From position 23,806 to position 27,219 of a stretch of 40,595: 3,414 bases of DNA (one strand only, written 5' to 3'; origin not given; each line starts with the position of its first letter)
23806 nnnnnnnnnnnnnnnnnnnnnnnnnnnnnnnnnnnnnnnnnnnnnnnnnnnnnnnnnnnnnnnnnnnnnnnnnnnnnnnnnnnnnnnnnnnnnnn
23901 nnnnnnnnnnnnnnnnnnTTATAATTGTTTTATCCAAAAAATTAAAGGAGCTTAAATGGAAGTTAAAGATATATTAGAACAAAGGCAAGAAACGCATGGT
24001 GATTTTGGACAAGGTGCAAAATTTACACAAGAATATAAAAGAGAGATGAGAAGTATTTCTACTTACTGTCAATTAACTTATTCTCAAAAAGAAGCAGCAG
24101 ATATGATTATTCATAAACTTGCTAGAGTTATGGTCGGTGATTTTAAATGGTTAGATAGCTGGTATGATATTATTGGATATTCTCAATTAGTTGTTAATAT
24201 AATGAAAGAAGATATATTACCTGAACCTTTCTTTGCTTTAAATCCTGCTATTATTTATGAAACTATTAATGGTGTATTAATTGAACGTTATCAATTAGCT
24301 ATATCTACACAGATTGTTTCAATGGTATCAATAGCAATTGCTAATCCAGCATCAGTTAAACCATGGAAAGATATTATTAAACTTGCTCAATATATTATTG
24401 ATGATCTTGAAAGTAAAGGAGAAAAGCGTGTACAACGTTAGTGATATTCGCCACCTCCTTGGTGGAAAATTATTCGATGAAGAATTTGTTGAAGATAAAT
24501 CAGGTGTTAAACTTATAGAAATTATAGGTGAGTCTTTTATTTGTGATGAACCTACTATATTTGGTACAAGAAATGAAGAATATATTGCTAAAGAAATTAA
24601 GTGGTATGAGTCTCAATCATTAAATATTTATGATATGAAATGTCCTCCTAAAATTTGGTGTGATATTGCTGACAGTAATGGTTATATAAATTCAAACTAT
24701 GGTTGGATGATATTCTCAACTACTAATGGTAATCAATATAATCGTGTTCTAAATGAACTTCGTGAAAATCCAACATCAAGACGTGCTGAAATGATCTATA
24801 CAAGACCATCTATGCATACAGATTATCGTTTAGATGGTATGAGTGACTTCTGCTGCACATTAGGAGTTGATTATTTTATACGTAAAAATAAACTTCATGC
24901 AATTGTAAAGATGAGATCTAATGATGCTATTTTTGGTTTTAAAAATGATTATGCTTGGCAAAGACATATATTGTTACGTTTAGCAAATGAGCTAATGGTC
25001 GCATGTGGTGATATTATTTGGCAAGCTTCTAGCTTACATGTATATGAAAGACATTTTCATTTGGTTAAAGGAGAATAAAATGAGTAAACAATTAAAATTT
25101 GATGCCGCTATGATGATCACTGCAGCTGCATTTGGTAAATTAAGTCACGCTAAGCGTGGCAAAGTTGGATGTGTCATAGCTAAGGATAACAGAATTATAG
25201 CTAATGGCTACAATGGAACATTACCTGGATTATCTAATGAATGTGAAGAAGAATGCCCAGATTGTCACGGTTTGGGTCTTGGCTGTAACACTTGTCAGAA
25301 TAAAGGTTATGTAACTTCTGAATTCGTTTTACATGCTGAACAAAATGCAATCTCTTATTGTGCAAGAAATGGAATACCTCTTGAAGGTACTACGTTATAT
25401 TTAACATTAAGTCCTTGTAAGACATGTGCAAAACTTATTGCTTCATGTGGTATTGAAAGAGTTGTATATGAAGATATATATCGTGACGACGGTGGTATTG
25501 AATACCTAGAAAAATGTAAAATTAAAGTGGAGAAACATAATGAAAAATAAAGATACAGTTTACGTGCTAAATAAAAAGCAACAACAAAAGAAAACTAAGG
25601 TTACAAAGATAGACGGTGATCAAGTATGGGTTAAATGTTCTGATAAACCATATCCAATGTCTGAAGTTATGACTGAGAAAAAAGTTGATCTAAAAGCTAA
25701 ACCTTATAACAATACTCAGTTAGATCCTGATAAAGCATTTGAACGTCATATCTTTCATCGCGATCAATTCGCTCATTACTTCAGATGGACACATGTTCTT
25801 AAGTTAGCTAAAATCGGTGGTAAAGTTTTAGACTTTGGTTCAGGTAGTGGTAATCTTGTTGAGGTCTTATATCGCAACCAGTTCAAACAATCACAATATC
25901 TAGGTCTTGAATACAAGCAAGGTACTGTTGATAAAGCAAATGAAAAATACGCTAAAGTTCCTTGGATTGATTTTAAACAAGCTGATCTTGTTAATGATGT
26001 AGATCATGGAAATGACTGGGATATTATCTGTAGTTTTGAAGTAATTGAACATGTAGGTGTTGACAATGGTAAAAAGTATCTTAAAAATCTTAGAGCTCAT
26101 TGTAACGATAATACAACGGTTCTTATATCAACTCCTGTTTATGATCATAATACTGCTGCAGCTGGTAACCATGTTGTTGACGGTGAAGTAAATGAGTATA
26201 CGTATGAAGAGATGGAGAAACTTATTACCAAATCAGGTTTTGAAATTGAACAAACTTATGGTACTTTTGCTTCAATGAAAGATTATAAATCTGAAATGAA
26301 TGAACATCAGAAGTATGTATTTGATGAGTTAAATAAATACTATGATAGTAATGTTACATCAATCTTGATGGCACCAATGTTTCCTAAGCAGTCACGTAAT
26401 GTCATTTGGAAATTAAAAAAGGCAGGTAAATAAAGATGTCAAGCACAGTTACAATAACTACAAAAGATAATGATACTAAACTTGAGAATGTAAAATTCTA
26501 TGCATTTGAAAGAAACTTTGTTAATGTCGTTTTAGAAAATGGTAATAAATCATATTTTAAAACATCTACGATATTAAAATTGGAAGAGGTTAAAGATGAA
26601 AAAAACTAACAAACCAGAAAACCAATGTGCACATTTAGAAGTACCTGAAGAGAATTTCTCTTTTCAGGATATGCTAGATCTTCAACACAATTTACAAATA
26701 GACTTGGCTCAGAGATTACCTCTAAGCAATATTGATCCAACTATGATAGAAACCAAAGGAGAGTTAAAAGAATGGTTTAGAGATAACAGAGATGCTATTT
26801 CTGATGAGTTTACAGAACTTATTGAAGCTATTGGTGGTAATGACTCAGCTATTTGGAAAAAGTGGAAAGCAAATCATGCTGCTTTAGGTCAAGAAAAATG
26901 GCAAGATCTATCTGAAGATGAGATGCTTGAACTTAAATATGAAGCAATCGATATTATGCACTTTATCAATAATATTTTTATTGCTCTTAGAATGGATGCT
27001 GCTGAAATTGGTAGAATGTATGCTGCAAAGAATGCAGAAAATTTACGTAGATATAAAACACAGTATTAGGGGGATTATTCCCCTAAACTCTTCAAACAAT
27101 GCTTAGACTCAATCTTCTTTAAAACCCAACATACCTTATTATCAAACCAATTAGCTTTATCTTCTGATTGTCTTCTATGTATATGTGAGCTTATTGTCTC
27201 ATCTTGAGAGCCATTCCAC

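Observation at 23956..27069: Compact six-gene cytosine-modification module lacking the T4 partners (no dNMP kinase, no glycosyltransferase)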

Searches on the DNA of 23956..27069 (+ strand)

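Call 6: search_dna_similar(query=window:23956-27069:+, collection=phages, mode=distant, max_rows=20)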
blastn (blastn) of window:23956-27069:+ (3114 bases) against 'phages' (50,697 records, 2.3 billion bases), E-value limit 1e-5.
Records with a match: 137; places in all: 153; records where one place covers at least 80% of the query: 0.
Best place of each record, by identity: 60-80% 137.
By first word of the organism name: Escherichia 70; Shigella 18; Salmonella 10; Citrobacter 8; Enterobacteria 8; Acinetobacter 6; Tequatrovirus 4; Enterobacter 2; Yersinia 2; uncultured 2; and 6 more.
By host as written in the record: Escherichia coli 29; - 28; Escherichia coli B 10; Shigella sonnei 6; Shigella sp. 4; Acinetobacter baumannii (Acibaumc1) 3; Salmonella enterica 2; Escherichia sp. 2; and 40 more.
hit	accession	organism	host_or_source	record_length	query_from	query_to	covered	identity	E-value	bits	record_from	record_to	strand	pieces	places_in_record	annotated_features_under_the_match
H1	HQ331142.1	Salmonella phage vB_SenM-S16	Salmonella enterica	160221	522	1012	16%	65.0%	5e-17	98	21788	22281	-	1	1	dCMP hydroxymethylase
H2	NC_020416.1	Salmonella phage vB_SenM-S16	Salmonella enterica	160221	522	1012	16%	65.0%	5e-17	98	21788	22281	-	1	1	thymidylate synthase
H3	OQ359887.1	Salmonella phage vB_SenM_UTK0003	Salmonella enterica subsp. enterica ...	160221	522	1012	16%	65.0%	5e-17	98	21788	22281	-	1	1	hypothetical protein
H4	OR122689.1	Salmonella phage vB_SenM-AKM_NP4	Salmonella sp.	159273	522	1012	16%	65.0%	5e-17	98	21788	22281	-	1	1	deoxycytidylate 5-hydroxymethyltransferase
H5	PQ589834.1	Citrobacter phage Ursula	Citrobacter braakii CF69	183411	524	1007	16%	64.3%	1e-11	79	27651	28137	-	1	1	thymidylate synthase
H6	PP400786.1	Escherichia phage FL12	Escherichia coli str. K-12 substr. ...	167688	525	1007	16%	64.1%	2e-10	76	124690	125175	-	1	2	hypothetical protein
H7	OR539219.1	Escherichia phage vB-Eco-KMB39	Escherichia coli KMB518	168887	525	1007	16%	64.0%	5e-11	77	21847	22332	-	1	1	dCMP hydroxymethylase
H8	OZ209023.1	Escherichia phage T4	-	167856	525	1007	16%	63.8%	2e-9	73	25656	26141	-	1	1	thymidylate synthase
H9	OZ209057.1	Escherichia phage T4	-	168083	525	1007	16%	63.8%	2e-9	73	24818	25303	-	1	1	thymidylate synthase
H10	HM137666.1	Enterobacteria phage T4T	Escherichia coli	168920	525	1007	16%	63.8%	2e-9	73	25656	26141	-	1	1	42: dCMP hydroxymethylase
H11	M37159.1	Escherichia phage T4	-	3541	525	1007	16%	63.8%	2e-9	73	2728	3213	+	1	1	deoxycytidylate hydroxymethylase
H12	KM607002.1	Enterobacteria phage RB55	Escherichia coli B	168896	525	1007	16%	63.8%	2e-9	73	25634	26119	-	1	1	dCMP hydroxymethylase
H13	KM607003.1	Enterobacteria phage RB59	Escherichia coli B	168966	525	1007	16%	63.8%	2e-9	73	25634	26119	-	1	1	dCMP hydroxymethylase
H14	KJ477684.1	Tequatrovirus T4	-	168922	525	1007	16%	63.8%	2e-9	73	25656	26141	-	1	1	dCMP hydroxymethylase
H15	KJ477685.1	Tequatrovirus T4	-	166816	525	1007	16%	63.8%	2e-9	73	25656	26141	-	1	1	dCMP hydroxymethylase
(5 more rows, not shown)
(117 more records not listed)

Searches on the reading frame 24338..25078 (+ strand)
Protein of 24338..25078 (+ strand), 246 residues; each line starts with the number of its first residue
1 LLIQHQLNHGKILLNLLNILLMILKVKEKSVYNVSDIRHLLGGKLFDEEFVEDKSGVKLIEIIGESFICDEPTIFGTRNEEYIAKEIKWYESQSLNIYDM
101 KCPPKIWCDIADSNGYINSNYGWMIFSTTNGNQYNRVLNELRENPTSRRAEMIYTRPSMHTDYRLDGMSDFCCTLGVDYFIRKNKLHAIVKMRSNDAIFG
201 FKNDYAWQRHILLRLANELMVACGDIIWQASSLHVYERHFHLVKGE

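Call 3: search_protein_families(library=pfam, proteins=[window:24338-25078:+], max_evalue=0.1)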
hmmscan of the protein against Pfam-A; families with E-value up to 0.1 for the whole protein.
window:24338-25078:+ (246 aa): 1 family
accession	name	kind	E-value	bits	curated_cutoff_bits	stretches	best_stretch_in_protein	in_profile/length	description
PF00303.24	Thymidylat_synt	-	2.5e-17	63.4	24.3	1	82-244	54-219/266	Thymidylate synthase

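Call 4: search_protein_families(library=phrogs, proteins=[window:24338-25078:+], max_evalue=0.01)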
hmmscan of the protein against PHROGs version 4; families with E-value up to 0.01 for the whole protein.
window:24338-25078:+ (246 aa): 4 families
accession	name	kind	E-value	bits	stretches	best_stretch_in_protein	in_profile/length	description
phrog_160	-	DNA, RNA and nucleotide metabolism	1.2e-50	173.3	1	34-244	33-261/335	thymidylate synthase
phrog_5131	-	DNA, RNA and nucleotide metabolism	4.4e-15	56.8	1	111-243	93-224/357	thymidylate synthase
phrog_3676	-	DNA, RNA and nucleotide metabolism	4e-10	40.4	1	130-239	112-230/351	thymidylate synthase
phrog_5682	-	DNA, RNA and nucleotide metabolism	1.8e-08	34.9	1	105-243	27-158/209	thymidylate synthase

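Call 7: search_solved_structures(query=window:24338-25078:+, max_evalue=0.001, show_alignments=3)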
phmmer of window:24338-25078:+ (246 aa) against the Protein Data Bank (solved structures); distinct sequences matched with E-value up to 0.001: 37.
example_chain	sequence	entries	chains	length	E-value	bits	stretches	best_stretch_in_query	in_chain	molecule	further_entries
1b49_A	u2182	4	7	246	2.6e-73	249.8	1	33-243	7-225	PROTEIN (DEOXYCYTIDYLATE HYDROXYMETHYLASE) | Deoxycytidylate 5-hydroxymethyltransferase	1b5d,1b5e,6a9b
6l18_A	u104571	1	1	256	1.5e-72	247.3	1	33-243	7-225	Deoxycytidylate 5-hydroxymethyltransferase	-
6a9a_A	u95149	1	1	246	3.2e-71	242.9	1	33-243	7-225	Deoxycytidylate 5-hydroxymethyltransferase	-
9iqu_A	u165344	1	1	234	2.2e-11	46.9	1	132-245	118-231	Thymidylate synthase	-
9iqc_A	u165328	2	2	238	2.3e-11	46.9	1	132-245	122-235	Thymidylate synthase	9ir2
1b02_A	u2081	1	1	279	1.7e-10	44.1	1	71-243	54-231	PROTEIN (THYMIDYLATE SYNTHASE)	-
1bko_A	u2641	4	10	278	1.7e-10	44.1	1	71-243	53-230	THYMIDYLATE SYNTHASE A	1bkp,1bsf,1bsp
6cdz_A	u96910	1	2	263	5.7e-10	42.3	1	81-240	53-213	Thymidylate synthase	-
1qqq_A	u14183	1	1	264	5.7e-10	42.3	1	81-240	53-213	THYMIDYLATE SYNTHASE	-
1an5_A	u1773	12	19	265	5.8e-10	42.3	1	81-240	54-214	THYMIDYLATE SYNTHASE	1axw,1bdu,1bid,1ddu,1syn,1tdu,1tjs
1aob_A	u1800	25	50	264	5.8e-10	42.3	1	81-240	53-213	THYMIDYLATE SYNTHASE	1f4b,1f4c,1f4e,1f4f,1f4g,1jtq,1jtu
2tsc_A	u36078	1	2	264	5.9e-10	42.3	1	81-240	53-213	THYMIDYLATE SYNTHASE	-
2vet_A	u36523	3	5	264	6.1e-10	42.2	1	81-240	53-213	THYMIDYLATE SYNTHASE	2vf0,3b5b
1jg0_A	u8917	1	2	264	1.2e-09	41.3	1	82-240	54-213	thymidylate synthase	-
1bq1_A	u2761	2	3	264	1.3e-09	41.2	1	81-240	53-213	THYMIDYLATE SYNTHASE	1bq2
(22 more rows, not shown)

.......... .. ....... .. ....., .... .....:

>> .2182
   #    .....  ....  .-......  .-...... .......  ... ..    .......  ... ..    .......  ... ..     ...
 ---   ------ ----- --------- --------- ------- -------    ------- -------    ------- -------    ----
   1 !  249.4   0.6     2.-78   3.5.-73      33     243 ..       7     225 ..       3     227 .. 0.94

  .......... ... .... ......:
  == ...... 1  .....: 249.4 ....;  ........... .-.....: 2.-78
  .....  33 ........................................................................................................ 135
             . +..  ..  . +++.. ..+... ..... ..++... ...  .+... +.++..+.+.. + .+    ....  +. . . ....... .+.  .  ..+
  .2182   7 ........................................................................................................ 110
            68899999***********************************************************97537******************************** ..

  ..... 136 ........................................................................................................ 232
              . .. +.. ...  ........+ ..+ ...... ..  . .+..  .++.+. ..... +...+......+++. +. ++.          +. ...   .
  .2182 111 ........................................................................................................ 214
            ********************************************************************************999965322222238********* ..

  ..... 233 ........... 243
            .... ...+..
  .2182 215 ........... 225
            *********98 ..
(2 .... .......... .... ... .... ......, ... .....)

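Call 64: search_protein_families(library=ncbifam, max_evalue=0.01, proteins=[window:24428-25078:+])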
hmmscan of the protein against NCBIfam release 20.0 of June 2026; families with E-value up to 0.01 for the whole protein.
window:24428-25078:+ (216 aa): 6 families
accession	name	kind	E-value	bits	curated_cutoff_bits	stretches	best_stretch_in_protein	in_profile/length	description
NF002497.0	PRK01827.1-3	equivalog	2.6e-13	49.9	327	1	53-214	55-217/264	thymidylate synthase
NF002499.0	PRK01827.1-5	equivalog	4.3e-13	49.1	405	1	53-212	55-215/264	thymidylate synthase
TIGR03283.1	thy_syn_methano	equivalog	1.6e-12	47.3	174.55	1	91-211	83-199/201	thymidylate synthase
NF002495.0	PRK01827.1-1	equivalog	4.5e-11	42.8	327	1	55-212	69-227/279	thymidylate synthase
TIGR03284.1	thym_sym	equivalog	1.2e-08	34.5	108.35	1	79-214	114-249/296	thymidylate synthase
NF002496.0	PRK01827.1-2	equivalog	2.3e-07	30.2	325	1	81-214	138-271/318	thymidylate synthase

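Call 81: find_related_loci(query=A3, collection=viral_contigs, flank=10000)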
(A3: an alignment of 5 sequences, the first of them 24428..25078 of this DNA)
Query A3 (216 aa) in viral_contigs; peptide patterns used: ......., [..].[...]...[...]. (x = any residue, [..] = any of these).
599 stretches matched a pattern (row limit reached: there are more); 591 encode a relative of the query (tblastn E <= 1e-3); the best 80 are kept; 80 distinct loci.
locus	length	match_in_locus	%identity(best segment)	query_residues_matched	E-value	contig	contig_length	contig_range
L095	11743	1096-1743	83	1-216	5e-124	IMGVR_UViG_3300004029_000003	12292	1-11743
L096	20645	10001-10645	58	1-214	3e-84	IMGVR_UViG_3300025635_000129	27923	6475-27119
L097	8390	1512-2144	60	4-213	3e-84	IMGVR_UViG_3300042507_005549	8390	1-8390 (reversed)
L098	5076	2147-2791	58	1-214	3e-84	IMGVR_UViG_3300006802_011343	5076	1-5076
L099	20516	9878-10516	60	3-214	6e-84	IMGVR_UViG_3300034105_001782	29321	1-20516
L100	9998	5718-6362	58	1-214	7e-84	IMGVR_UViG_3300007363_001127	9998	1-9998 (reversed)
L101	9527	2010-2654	58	1-214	7e-84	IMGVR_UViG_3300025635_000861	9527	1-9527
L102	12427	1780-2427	56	1-216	3e-83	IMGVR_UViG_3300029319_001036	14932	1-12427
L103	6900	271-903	61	3-213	2e-83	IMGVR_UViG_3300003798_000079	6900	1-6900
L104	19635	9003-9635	61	3-213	2e-83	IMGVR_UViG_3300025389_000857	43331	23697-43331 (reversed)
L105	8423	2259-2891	61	3-213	2e-83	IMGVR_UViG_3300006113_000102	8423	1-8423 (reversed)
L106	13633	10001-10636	57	4-214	5e-83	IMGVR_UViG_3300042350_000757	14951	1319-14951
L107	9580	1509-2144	57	4-214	5e-83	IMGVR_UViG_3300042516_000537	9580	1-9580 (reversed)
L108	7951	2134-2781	55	1-216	1e-82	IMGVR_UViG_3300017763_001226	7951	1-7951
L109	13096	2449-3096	55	1-216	1e-82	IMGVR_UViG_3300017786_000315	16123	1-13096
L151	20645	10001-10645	56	1-214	5e-79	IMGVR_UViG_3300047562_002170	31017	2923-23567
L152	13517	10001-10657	57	3-214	5e-79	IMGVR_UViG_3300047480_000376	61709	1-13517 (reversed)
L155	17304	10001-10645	56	1-214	6e-79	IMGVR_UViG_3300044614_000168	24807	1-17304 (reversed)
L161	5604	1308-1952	57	1-214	2e-78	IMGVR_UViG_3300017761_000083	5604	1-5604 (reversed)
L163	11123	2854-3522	56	1-216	2e-78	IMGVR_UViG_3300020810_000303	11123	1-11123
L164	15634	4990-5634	57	1-214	2e-78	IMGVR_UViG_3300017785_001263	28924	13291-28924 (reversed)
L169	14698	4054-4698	57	1-214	3e-78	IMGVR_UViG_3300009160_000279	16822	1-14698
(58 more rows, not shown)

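Call 84: search_protein_families(library=pfam, max_evalue=0.01, proteins=[L164:4607-4993:+, L163:1032-1439:+, L169:6446-7645:+, L107:624-1073:+, L152:11108-11524:+, L155:11509-12681:+, L161:2470-3702:+, L099:14631-15668:+, L151:11804-12706:+, L107:4165-5160:+])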
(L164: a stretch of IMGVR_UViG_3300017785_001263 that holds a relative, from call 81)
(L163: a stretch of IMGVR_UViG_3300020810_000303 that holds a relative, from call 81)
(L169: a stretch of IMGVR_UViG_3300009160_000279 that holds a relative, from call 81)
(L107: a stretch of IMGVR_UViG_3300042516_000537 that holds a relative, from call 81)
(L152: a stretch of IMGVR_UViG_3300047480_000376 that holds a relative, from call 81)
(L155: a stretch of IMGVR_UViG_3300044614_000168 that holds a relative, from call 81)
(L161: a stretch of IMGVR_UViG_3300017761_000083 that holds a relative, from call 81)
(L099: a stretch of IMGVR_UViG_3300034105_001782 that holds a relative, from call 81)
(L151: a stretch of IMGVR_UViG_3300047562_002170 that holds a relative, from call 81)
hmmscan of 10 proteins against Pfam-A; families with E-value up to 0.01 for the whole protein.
L164:4607-4993:+ (128 aa): 1 family
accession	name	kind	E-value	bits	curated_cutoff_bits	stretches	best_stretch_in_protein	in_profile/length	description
PF07659.16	DUF1599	-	0.0001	23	25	1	39-85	14-58/61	Nucleotide modification associated domain 1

L163:1032-1439:+ (135 aa): 1 family
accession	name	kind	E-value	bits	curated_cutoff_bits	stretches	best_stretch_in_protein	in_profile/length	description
PF01503.22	PRA-PH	-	2e-05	25.3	21.3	1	38-92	29-86/86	Phosphoribosyl-ATP pyrophosphohydrolase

L169:6446-7645:+ (399 aa): 1 family
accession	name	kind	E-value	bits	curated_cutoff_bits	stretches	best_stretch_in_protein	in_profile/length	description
PF00145.23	DNA_methylase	-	6.2e-18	65.7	22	1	51-358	50-322/324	C-5 cytosine-specific DNA methylase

L107:624-1073:+ (149 aa): 0 families

L152:11108-11524:+ (138 aa): 1 family
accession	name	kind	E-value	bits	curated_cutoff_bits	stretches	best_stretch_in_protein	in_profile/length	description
PF03167.25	UDG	-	0.00079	20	24.3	1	35-129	32-141/141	Uracil DNA glycosylase superfamily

L155:11509-12681:+ (390 aa): 0 families

L161:2470-3702:+ (410 aa): 2 families
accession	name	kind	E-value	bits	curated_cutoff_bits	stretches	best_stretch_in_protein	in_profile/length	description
PF11440.14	AGT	-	3.6e-73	247.1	25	1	14-374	1-353/355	DNA alpha-glucosyltransferase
PF13439.12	Glyco_transf_4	-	0.0093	16.4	28.5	0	15-77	3-38/170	Glycosyltransferase Family 4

L099:14631-15668:+ (345 aa): 0 families

L151:11804-12706:+ (300 aa): 0 families

L107:4165-5160:+ (331 aa): 0 families
